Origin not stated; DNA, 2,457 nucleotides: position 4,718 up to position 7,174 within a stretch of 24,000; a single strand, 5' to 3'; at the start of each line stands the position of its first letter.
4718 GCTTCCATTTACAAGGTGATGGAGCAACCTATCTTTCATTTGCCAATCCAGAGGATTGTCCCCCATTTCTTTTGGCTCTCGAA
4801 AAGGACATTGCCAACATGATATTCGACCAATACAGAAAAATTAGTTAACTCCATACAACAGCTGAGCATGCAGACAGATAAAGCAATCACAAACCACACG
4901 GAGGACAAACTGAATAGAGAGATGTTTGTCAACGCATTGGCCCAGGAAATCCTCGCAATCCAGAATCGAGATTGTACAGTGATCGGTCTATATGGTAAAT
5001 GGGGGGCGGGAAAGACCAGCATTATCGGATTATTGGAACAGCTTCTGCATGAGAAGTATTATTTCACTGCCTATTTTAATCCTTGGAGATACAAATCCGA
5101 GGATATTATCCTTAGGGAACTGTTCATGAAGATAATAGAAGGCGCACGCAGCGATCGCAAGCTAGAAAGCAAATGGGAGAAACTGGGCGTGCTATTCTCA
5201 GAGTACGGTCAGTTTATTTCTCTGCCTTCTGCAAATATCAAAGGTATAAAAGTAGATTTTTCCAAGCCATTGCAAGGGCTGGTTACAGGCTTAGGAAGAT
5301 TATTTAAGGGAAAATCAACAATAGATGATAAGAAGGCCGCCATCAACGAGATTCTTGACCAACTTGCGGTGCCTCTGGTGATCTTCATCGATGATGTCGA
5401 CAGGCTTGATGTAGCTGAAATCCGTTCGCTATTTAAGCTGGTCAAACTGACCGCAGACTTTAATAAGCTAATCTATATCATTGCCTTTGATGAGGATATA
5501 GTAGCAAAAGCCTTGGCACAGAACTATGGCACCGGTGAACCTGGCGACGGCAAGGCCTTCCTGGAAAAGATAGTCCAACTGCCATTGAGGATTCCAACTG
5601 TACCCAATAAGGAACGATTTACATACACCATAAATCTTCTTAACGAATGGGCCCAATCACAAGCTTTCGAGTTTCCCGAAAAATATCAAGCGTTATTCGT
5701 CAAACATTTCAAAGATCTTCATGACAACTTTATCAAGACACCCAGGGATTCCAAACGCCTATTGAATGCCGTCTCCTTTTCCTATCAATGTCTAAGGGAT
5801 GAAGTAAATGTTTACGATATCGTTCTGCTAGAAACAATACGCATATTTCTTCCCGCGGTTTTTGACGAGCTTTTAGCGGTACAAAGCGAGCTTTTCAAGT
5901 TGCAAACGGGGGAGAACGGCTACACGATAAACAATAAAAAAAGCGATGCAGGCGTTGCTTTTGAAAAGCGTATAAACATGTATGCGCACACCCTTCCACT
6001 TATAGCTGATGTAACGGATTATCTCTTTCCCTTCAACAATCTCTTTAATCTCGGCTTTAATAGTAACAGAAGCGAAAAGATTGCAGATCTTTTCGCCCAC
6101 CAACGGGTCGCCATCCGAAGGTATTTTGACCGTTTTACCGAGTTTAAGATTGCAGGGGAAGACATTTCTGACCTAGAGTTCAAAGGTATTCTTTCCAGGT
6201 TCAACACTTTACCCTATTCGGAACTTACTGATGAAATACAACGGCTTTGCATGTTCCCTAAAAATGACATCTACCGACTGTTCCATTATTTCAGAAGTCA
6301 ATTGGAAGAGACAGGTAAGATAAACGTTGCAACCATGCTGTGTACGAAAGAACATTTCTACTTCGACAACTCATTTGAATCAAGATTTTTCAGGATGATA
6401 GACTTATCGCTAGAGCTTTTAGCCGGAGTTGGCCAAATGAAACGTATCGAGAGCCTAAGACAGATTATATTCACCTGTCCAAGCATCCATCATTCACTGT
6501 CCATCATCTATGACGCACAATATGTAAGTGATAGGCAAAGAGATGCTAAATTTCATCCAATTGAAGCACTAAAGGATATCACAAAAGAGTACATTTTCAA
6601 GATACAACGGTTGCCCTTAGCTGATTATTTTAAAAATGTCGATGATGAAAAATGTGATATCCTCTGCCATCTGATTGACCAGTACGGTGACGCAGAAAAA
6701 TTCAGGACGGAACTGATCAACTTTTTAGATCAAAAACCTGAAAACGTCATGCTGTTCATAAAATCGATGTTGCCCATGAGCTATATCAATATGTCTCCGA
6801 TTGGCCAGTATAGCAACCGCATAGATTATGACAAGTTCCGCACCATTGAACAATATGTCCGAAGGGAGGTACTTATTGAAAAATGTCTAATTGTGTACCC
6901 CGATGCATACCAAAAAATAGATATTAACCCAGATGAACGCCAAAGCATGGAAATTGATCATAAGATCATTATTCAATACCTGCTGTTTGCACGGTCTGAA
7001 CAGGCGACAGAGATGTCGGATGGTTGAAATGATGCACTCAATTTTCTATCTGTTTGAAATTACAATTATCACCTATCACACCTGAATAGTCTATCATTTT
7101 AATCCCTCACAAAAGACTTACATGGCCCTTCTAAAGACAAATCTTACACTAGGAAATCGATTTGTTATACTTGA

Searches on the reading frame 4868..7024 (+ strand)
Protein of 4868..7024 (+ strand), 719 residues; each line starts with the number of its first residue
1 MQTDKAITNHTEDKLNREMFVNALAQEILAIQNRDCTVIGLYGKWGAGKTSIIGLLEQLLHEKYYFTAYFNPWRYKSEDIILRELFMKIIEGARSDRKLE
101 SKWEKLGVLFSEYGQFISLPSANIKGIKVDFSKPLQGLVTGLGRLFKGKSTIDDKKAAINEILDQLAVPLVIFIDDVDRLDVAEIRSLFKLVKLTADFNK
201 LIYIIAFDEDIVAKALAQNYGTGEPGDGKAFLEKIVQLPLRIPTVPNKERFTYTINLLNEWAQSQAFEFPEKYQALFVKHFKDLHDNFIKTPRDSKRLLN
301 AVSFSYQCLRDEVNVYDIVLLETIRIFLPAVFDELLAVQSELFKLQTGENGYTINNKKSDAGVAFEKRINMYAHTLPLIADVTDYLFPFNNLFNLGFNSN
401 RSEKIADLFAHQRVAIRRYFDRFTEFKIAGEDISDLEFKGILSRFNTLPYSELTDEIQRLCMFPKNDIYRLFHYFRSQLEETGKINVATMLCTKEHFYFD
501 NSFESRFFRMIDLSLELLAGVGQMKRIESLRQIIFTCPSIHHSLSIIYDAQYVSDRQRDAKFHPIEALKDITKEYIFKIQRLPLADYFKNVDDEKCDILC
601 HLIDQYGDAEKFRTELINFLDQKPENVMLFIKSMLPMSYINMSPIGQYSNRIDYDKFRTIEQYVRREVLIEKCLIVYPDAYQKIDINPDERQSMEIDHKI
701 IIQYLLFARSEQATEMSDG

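Call 7: search_protein_families(library=pfam, proteins=[window:4868-7024:+], max_evalue=0.1)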
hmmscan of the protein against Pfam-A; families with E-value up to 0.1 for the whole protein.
window:4868-7024:+ (719 aa): 6 families
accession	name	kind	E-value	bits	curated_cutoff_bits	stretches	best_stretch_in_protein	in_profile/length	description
PF07693.20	KAP_NTPase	-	1.2e-45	156.5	20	1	18-306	2-290/293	KAP family P-loop domain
PF13191.12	AAA_16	-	4.1e-06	27.8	32.6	1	21-195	9-159/167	AAA ATPase domain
PF13401.12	AAA_22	-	6.9e-06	26.8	27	1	35-200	4-114/130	AAA domain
PF01637.24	ATPase_2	-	0.0021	18.4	33.2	1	16-206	3-153/225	ATPase domain predominantly from Archaea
PF00004.35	AAA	-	0.029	15.3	21.2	0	151-184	38-73/131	ATPase family associated with various cellular activities (AAA)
PF00377.23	Prion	-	0.035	14.5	25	1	647-703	22-74/116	Prion/Doppel alpha-helical domain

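Call 8: search_protein_families(library=padloc, proteins=[window:4868-7024:+], max_evalue=0.1)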
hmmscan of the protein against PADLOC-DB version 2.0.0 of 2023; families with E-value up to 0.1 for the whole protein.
window:4868-7024:+ (719 aa): 7 families
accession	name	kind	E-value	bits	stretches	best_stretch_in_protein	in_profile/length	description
PDLC02361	PifA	-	3.8e-65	218.8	1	1-461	5-473/720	PifA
PDLC02210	QatA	-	1.5e-19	67.9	2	151-254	186-289/593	-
PDLC04959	PDC-S20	-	1.5e-16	59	1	11-358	17-379/464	-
PDLC02209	QatA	-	5.3e-16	56.3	2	152-302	185-338/646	-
PDLC04957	PDC-S20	-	7.8e-15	53.3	2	144-328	160-335/446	-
PDLC04958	PDC-S20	-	5.7e-09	33.8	1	12-240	3-252/458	-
PDLC02373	dCTPase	-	0.014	12.3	1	19-105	142-198/630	-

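Call 9: search_protein_families(library=ncbifam, proteins=[window:4868-7024:+], max_evalue=0.1)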
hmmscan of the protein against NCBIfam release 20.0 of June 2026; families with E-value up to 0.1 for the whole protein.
window:4868-7024:+ (719 aa): 3 families
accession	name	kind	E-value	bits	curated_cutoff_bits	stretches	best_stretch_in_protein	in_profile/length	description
NF041923.1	QatA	equivalog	3.1e-19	69.1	600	2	152-315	184-350/628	Qat anti-phage system ATPase QatA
TIGR02928.1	TIGR02928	subfamily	0.0011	17.9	181.3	0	17-89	20-99/366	orc1/cdc6 family replication initiation protein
TIGR00150.1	T6A_YjeE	equivalog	0.054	13.4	60.1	0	22-63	9-50/135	tRNA (adenosine(37)-N6)-threonylcarbamoyltransferase complex ATPase subunit type 1 TsaE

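Call 21: find_homologous_proteins(query=window:4868-7024:+)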
Query window:4868-7024:+ (719 aa): 457 proteins with E <= 0.001 among 8000 candidates; the best 120 are listed.
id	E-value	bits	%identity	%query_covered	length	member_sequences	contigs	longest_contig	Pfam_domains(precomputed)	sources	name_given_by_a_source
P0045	0.0e+0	1624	100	100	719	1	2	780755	PF07693.21,PF13401.13,PF13191.13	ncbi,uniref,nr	ncbi:KAP family P-loop NTPase fold protein [Pedobacter chitinilyticus]|uniref:KAP NTPase domain-cont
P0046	2.1e-246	838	53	99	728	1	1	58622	PF07693.21,PF13401.13,PF13191.13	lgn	-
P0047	5.3e-246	837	54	99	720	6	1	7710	PF07693.21,PF01637.25,PF13191.13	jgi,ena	-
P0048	1.9e-243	828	54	94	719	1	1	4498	PF07693.21,PF00004.36,PF01637.25,PF13191.13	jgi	jgi:predicted KAP-like P-loop ATPase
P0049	3.2e-242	824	52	99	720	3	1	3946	PF07693.21,PF01637.25,PF13191.13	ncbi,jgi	jgi:predicted KAP-like P-loop ATPase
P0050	1.4e-240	819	54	98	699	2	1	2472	PF07693.21,PF13191.13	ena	-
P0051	2.4e-237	808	52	99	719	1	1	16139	PF07693.21,PF13401.13,PF13191.13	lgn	-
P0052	2.9e-235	801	51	99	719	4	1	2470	PF07693.21,PF13401.13,PF13191.13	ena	-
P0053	6.9e-231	787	53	98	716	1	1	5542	PF07693.21,PF13191.13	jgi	jgi:hypothetical protein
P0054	3.3e-230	784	51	98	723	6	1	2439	PF07693.21,PF13191.13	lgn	-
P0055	1.0e-222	760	50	98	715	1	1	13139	PF07693.21,PF13191.13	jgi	jgi:hypothetical protein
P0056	1.9e-204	699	51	88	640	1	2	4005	PF07693.21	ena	-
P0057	7.8e-204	697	50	88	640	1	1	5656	PF07693.21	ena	-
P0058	1.3e-198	680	47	98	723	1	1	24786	PF07693.21,PF13401.13,PF01637.25,PF13191.13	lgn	-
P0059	1.5e-198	680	47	98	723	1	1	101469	PF07693.21,PF13401.13,PF13191.13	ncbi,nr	ncbi:MAG: AAA family ATPase [Bacteroidia bacterium]|nr:AAA family ATPase [Bacteroidia bacterium]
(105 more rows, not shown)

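Call 25: find_encoding_contigs(protein=P0046, flank=10000, max_places=2)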
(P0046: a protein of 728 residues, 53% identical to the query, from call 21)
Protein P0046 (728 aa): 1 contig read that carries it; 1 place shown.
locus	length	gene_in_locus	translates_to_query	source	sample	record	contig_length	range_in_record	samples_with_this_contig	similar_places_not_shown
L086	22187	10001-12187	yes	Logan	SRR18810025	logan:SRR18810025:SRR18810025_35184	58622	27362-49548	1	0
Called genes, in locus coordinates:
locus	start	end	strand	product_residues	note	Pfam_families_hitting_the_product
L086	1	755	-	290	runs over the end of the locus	PF00582:Usp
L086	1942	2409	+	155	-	-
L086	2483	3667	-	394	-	-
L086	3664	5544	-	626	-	PF13401:AAA_22 (faint), PF13175:AAA_15 (weak), PF13304:AAA_21 (weak)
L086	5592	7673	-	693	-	-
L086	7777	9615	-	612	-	PF13289:SIR2_2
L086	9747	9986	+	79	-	-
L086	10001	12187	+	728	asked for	PF07693:KAP_NTPase, PF13191:AAA_16, PF13401:AAA_22 (faint)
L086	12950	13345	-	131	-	PF16804:DUF5071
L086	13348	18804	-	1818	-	PF04151:PPC (weak), PF06739:SBBP (faint), PF08450:SGL (faint), PF25021:TEN_NHL (faint), PF01436:NHL (weak), PF05345:He_PIG, PF20041:DUF6443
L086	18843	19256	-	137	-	-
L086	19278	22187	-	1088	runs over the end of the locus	-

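Call 29: find_related_loci(query=A2, collection=metagenome_contigs, flank=8000)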
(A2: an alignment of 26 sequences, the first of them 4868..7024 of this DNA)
Query A2 (719 aa) in metagenome_contigs; peptide patterns used: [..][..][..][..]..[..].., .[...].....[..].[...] (x = any residue, [..] = any of these).
600 stretches matched a pattern (row limit reached: there are more); 466 encode a relative of the query (tblastn E <= 1e-3); the best 80 are kept; 80 distinct loci.
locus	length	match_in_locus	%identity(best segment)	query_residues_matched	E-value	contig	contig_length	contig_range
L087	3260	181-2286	33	1-705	2e-113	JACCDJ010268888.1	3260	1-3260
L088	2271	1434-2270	44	1-286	4e-79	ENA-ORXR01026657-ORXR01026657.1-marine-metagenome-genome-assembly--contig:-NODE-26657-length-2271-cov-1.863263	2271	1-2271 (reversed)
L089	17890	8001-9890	27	3-639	2e-60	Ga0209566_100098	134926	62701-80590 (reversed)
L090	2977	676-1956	31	3-448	1e-60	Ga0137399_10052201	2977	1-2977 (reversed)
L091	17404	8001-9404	29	3-480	7e-60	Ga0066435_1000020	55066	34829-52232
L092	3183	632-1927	29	3-442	3e-60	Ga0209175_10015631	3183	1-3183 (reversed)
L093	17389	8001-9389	31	2-471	3e-59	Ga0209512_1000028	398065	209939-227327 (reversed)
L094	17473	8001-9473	30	3-503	1e-56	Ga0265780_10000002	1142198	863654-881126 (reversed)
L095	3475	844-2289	30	3-496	3e-56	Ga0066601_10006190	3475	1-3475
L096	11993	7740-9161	29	2-481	4e-55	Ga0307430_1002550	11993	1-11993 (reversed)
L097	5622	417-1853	29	3-492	8e-55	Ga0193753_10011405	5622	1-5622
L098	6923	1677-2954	31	3-435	5e-55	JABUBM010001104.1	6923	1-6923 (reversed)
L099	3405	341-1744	31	2-458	1e-54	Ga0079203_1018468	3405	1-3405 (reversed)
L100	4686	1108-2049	35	3-329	1e-54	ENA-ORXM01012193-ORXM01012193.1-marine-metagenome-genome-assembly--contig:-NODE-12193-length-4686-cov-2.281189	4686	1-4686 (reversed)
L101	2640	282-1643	30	3-460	7e-55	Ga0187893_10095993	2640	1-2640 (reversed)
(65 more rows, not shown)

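Call 30: find_related_loci(query=A2, collection=viral_contigs, flank=8000)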
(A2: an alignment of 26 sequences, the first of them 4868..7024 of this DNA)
Query A2 (719 aa) in viral_contigs; peptide patterns used: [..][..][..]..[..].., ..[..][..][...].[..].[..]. (x = any residue, [..] = any of these).
139 stretches matched a pattern; 20 encode a relative of the query (tblastn E <= 1e-3); 20 distinct loci.
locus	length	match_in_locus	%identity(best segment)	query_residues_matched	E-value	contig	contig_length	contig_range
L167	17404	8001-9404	30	3-480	2e-58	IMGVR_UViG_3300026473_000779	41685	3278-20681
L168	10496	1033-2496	29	4-492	9e-52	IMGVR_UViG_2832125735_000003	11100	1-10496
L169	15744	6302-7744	28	3-493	2e-57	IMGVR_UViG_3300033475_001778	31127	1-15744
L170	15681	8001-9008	29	1-332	4e-34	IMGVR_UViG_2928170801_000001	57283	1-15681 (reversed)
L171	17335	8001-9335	28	4-461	3e-51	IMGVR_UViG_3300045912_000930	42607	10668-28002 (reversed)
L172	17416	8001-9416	26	1-438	2e-33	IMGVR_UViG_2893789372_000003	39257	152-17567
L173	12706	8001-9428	24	1-442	2e-32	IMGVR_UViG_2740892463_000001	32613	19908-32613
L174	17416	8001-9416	27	1-438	7e-33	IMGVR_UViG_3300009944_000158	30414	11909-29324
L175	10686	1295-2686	26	1-443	1e-31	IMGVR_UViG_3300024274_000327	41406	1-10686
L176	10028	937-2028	26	1-351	4e-31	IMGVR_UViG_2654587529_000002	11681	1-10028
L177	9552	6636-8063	26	1-442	5e-31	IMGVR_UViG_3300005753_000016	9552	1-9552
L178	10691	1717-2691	25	4-332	2e-30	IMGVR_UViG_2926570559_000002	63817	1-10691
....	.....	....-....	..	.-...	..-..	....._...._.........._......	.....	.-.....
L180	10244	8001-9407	25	1-435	2e-28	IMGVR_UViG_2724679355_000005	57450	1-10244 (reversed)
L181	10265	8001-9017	27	13-333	1e-26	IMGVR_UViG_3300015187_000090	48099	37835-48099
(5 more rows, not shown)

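Call 32: find_encoding_contigs(protein=P0051, flank=8000, max_places=1)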
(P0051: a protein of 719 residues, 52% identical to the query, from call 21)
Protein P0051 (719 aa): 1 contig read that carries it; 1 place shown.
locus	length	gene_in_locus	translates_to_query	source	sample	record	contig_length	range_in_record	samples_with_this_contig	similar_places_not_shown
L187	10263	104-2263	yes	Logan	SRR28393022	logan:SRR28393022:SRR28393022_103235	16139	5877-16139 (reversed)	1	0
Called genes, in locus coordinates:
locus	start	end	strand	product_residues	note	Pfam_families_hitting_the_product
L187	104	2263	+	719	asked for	PF07693:KAP_NTPase, PF13191:AAA_16, PF13401:AAA_22 (faint)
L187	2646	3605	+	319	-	PF08240:ADH_N, PF00107:ADH_zinc_N, PF13602:ADH_zinc_N_2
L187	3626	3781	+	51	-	-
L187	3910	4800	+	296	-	PF01963:TraB_PrgY_gumN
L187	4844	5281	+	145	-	PF00583:Acetyltransf_1, PF13673:Acetyltransf_10, PF13508:Acetyltransf_7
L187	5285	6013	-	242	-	-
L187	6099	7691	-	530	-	PF04675:DNA_ligase_A_N, PF01068:DNA_ligase_A_M, PF04679:DNA_ligase_A_C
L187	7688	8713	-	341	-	PF00753:Lactamase_B (faint)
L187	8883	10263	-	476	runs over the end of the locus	PF13231:PMT_2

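Call 33: find_encoding_contigs(protein=P0055, flank=8000, max_places=1)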
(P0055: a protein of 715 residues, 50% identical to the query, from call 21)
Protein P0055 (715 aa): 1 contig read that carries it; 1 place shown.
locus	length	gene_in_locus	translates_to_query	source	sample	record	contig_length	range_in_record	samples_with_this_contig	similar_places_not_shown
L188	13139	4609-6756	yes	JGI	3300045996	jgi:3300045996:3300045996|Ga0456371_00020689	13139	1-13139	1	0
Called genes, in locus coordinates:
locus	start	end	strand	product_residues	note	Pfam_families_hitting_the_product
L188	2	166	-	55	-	?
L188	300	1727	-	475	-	PF18962:Por_Secre_tail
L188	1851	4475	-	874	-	PF01624:MutS_I, PF05188:MutS_II, PF05192:MutS_III, PF05190:MutS_IV, PF00488:MutS_V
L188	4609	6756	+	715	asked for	PF07693:KAP_NTPase, PF13191:AAA_16 (weak)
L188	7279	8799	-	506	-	PF04909:Amidohydro_2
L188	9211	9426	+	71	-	-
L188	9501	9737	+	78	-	-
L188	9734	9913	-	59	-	-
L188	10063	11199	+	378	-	PF01594:AI-2E_transport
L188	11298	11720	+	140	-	-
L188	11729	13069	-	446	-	PF08238:Sel1, PF23310:TPR_27 (faint), PF08238:Sel1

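Call 34: find_encoding_contigs(protein=P0059, flank=8000, max_places=1)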
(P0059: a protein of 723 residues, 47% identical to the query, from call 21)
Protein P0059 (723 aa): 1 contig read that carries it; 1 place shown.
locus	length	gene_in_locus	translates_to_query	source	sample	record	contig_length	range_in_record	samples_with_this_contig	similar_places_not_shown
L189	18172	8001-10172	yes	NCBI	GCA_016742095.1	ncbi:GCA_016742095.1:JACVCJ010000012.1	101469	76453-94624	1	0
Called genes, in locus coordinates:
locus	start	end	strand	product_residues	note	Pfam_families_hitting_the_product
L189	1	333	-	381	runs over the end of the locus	PF13439:Glyco_transf_4, PF13579:Glyco_trans_4_4, PF20706:GT4-conflict, PF00534:Glycos_transf_1, PF13692:Glyco_trans_1_4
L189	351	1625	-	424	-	-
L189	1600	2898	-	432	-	PF04932:Wzy_C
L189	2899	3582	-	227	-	PF01746:tRNA_m1G_MT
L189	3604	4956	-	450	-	PF00232:Glyco_hydro_1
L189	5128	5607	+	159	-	PF01475:FUR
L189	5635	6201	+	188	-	-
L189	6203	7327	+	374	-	PF05684:DUF819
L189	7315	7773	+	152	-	PF13588:HSDR_N_2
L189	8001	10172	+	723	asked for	PF07693:KAP_NTPase, PF13191:AAA_16, PF13401:AAA_22 (weak)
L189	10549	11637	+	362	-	-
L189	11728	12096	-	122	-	PF05635:23S_rRNA_IVP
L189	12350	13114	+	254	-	PF00557:Peptidase_M24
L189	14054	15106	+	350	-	PF02275:CBAH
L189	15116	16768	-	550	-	PF03109:ABC1, PF01163:RIO1 (weak), PF01636:APH (faint)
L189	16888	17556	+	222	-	-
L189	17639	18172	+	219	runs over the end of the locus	-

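Call 35: find_encoding_contigs(protein=P0058, flank=8000, max_places=1)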
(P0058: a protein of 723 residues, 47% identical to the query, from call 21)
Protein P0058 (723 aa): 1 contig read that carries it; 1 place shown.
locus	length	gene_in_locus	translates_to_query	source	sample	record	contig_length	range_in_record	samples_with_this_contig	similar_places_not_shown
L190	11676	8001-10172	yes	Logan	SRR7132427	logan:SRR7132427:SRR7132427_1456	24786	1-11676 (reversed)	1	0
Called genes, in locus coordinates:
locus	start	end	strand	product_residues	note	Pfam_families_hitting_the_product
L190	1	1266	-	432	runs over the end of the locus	PF04932:Wzy_C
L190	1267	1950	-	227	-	PF01746:tRNA_m1G_MT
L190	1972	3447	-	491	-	PF00232:Glyco_hydro_1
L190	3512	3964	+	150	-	PF01475:FUR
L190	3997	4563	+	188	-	-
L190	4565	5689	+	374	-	PF05684:DUF819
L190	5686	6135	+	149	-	PF13588:HSDR_N_2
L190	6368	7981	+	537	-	PF13250:SNIPE, PF10544:T5orf172, PF13455:MUG113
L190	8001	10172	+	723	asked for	PF01637:ATPase_2 (weak), PF07693:KAP_NTPase, PF13191:AAA_16, PF13401:AAA_22 (weak)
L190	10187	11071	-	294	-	PF02661:Fic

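Call 38: search_solved_structures(query=A2, max_evalue=1)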
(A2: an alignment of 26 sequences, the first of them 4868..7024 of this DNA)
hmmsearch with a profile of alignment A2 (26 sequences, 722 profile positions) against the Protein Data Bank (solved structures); distinct sequences matched with E-value up to 1: 21.
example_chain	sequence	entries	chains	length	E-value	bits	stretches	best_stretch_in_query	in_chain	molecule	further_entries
9h2l_A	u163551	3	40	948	0.023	16.7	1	33-65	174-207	NB-ARC domain-containing protein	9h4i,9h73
4by9_C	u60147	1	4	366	0.12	14.3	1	437-639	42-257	NOP5/NOP56 RELATED PROTEIN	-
2nnw_A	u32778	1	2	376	0.13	14.2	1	437-639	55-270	NOP5/NOP56 related protein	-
3nvk_A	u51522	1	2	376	0.13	14.2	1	437-639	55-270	NOP5/NOP56 related protein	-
3nmu_A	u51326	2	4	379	0.13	14.2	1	437-639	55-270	NOP5/NOP56 related protein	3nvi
3j15_B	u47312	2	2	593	0.16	13.9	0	35-61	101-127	ABC transporter ATP-binding protein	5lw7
3bk7_A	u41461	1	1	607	0.17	13.8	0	35-61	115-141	ABC transporter ATP-binding protein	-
6xmf_A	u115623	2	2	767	0.22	13.5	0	313-341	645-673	CRISPR-Cas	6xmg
8i3q_A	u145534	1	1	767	0.22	13.5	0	313-341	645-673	Cas12g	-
8i16_A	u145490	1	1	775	0.22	13.4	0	313-341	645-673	Cas12g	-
7a1g_x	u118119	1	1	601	0.4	12.6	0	29-62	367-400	Translation initiation factor RLI1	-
6zce_k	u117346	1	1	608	0.41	12.6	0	29-62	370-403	Translation initiation factor RLI1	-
3j16_B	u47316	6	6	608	0.41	12.6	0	29-62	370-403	Rli1p | TRANSLATION INITIATION FACTOR RLI1 | RLI1 isoform 1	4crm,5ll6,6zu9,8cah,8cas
4yec_B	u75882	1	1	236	0.47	12.4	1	552-678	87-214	Clostripain family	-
3uws_B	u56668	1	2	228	0.49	12.3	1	552-678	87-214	hypothetical protein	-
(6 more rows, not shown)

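Call 54: search_dna_similar(query=window:4868-7024:+, collection=plasmids, mode=protein, max_rows=25, rows=spread)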
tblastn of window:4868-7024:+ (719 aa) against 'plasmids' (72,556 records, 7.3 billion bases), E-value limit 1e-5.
Records with a match: 1132; places in all: 1140; records where one place covers at least 80% of the query: 0.
Best place of each record, by identity: <60% 1132.
By first word of the organism name: Klebsiella 629; Escherichia 270; Salmonella 33; Bacillus 26; Enterobacter 25; Deinococcus 14; Vibrio 13; Serratia 11; Streptomyces 9; Rhizobium 9; and 51 more.
By predicted mobility (MOB-suite, as given by PLSDB): non-mobilizable 582; conjugative 471; mobilizable 79.
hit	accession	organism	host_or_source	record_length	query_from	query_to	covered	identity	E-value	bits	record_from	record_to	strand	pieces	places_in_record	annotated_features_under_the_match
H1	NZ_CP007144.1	Hymenobacter swuensis DY53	-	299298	3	462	64%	29.4%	1e-40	168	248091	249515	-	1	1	KAP family NTPase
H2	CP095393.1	Natribaculum breve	cell culture,saline soil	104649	3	333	46%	30.0%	1e-33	146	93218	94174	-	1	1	none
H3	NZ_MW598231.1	Klebsiella pneumoniae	-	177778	4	360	50%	26.2%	8e-23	112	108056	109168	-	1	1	P-loop NTPase fold protein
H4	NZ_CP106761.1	Klebsiella pneumoniae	Homo sapiens,sputum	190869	4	360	50%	26.2%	8e-23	112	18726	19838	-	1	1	P-loop NTPase fold protein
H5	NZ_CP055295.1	Klebsiella pneumoniae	Homo sapiens,sputum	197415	4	360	50%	26.2%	8e-23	112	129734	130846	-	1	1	P-loop NTPase fold protein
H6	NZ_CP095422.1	Klebsiella pneumoniae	patient,cell culture,sputum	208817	4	360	50%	26.2%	8e-23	112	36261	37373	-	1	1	P-loop NTPase fold protein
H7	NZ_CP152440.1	Klebsiella pneumoniae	Homo sapiens,whole organism,sputum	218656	4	360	50%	26.2%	8e-23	112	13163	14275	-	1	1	P-loop NTPase fold protein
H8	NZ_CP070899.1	Klebsiella pneumoniae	Homo sapiens,cerebrospinal fluid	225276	4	360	50%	26.2%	8e-23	112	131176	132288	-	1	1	P-loop NTPase fold protein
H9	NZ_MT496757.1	Klebsiella pneumoniae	-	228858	4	360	50%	26.2%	8e-23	112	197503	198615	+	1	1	P-loop NTPase fold protein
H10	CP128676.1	Klebsiella pneumoniae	Homo sapiens,blood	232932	4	360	50%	26.2%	8e-23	112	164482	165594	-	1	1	P-loop NTPase fold protein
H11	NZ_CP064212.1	Klebsiella pneumoniae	whole organism,blood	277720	4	360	50%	26.2%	8e-23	112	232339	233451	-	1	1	P-loop NTPase fold protein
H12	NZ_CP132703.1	Klebsiella pneumoniae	Homo sapiens,blood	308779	4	360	50%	26.2%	8e-23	112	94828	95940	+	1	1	P-loop NTPase fold protein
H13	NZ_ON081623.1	Klebsiella pneumoniae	-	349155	4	360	50%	26.2%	8e-23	112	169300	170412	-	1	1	P-loop NTPase fold protein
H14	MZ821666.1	Klebsiella quasipneumoniae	-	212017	4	360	50%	26.2%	8e-23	112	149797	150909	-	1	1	hypothetical protein (x2)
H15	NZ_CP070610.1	Rhodococcus koreensis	cell culture,rhizosphere of apple ...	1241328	3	348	48%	26.3%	1e-24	118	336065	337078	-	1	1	record has no annotation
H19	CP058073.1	Escherichia coli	culture,Pooled pig faecal samples ...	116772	4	360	50%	24.7%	1e-19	102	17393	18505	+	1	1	phage T7 exclusion protein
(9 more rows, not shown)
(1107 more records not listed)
